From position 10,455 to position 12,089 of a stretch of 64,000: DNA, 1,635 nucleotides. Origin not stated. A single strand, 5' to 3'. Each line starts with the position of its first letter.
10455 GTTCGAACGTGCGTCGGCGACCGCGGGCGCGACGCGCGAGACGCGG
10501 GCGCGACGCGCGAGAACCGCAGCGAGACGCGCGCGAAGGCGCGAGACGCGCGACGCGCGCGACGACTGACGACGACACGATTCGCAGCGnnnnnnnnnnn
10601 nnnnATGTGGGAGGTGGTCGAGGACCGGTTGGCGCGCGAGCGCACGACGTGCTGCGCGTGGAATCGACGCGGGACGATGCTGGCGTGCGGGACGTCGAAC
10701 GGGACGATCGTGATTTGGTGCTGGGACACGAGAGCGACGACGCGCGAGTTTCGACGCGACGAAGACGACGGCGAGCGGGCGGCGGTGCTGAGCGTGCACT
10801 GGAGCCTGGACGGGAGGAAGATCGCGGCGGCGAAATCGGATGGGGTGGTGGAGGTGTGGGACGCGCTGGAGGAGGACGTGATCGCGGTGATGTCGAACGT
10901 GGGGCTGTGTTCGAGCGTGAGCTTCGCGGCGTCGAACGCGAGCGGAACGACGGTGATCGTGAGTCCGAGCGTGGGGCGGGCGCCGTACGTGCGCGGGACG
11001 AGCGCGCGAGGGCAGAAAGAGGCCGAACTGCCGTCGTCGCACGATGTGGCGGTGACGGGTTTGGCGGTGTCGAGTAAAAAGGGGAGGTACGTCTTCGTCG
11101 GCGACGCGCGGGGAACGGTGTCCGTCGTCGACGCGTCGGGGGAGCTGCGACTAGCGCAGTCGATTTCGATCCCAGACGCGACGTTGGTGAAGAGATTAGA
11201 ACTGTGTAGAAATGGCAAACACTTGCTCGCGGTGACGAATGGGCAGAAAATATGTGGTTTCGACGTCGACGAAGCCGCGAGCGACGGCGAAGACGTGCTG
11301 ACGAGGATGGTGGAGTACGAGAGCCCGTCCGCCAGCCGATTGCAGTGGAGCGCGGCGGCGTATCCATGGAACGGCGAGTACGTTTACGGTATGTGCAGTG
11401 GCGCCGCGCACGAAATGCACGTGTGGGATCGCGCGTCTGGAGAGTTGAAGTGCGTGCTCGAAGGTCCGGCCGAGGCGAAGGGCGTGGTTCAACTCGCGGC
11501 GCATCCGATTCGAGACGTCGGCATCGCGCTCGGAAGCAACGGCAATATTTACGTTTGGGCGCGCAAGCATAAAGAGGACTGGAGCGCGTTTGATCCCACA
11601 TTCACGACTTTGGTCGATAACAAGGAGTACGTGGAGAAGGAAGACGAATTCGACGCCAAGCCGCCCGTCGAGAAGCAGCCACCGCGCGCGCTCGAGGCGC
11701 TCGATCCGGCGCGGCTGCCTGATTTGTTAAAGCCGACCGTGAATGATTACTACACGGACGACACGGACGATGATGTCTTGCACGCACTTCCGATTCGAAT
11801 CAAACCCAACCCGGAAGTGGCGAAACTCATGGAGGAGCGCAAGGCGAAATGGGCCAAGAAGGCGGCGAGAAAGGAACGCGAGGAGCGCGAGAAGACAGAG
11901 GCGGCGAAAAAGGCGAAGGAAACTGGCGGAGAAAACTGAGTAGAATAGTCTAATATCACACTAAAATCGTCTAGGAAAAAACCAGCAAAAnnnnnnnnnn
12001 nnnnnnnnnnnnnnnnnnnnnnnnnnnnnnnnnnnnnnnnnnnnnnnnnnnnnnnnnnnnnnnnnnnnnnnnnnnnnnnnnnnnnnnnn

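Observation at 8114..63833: Uniform, highly constrained intron signature suggesting an introner-like intron family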

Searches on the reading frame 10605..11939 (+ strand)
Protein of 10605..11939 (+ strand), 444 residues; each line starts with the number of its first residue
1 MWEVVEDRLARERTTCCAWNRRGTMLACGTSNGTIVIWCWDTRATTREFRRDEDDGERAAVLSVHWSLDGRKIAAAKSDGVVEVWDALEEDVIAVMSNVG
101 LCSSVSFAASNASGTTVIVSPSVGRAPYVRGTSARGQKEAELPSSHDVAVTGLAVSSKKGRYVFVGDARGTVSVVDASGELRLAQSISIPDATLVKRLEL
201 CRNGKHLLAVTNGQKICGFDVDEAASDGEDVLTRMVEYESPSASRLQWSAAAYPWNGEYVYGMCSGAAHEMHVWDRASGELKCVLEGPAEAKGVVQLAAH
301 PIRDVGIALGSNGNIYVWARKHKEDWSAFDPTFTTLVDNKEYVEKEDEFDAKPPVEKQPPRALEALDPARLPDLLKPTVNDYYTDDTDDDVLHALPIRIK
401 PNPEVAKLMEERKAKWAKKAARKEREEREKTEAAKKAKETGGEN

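Call 54: search_protein_families(library=pfam, proteins=[P0001, P0016], max_evalue=0.01)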
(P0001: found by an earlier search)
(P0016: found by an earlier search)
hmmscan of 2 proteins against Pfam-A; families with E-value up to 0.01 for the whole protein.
P0001 (271 aa): 1 family
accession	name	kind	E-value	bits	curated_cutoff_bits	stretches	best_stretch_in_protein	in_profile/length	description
PF06246.17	Isy1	-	2.3e-83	280.1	25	1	1-253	1-253/253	Isy1-like splicing family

P0016 (185 aa): 1 family
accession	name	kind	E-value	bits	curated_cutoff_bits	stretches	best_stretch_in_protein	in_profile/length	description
PF00179.31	UQ_con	-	1.2e-38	132.3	27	1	34-169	1-139/140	Ubiquitin-conjugating enzyme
